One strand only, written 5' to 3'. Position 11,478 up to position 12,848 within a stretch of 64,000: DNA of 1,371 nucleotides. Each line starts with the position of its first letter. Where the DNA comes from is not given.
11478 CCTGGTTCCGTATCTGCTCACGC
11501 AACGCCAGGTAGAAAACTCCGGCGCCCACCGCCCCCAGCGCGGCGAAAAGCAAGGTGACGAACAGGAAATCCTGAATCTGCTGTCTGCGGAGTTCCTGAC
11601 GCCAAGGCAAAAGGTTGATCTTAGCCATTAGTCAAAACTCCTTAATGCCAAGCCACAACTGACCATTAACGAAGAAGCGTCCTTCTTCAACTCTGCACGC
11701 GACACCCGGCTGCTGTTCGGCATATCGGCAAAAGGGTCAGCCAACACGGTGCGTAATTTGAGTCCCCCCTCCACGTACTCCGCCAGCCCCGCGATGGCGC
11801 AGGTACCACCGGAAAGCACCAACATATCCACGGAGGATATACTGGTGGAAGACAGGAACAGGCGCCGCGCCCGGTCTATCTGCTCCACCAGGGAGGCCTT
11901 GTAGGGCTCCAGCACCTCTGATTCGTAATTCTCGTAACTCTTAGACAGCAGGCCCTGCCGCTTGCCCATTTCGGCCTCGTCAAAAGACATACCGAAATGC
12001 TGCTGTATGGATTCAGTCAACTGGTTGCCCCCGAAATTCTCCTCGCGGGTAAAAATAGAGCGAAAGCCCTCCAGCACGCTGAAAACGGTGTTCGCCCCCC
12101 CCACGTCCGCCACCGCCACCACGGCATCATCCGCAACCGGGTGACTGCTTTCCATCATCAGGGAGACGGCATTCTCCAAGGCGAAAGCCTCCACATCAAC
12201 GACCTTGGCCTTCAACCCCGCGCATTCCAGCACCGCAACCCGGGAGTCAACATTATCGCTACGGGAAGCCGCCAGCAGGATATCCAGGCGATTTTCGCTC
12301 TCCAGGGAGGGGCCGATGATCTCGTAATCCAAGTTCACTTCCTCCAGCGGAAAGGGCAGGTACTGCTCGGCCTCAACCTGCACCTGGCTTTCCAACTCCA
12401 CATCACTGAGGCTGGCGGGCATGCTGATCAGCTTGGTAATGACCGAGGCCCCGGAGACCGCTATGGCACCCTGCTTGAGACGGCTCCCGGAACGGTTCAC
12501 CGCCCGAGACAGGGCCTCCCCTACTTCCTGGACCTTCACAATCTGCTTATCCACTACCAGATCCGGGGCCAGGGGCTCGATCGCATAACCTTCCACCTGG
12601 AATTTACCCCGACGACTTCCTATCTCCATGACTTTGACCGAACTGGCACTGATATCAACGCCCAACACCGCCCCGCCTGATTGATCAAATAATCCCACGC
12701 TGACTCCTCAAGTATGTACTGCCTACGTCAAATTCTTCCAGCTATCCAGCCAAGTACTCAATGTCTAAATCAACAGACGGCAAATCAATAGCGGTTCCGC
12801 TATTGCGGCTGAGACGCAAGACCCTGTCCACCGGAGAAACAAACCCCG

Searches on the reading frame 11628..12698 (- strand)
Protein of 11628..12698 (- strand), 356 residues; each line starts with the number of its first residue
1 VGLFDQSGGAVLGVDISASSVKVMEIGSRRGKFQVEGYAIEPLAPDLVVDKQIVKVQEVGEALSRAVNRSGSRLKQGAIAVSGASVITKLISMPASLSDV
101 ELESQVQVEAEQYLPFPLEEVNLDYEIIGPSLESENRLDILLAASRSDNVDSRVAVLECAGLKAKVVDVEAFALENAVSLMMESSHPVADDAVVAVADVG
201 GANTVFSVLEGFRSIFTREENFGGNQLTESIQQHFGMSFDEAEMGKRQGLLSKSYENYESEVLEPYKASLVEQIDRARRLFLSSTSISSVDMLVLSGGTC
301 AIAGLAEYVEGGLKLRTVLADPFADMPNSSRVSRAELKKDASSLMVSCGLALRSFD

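Call 55: search_protein_families(library=pfam, proteins=[window:11628-12698:-], max_evalue=0.0001)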
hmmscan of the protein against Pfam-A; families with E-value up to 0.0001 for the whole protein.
window:11628-12698:- (356 aa): 2 families
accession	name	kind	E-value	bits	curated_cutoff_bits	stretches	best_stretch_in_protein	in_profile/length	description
PF11104.14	PilM_2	-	3.4e-119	398.2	27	1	13-355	1-340/340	Type IV pilus assembly protein PilM;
PF14450.12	FtsA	-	5e-07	30.6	31.8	1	195-322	1-112/127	Cell division protein FtsA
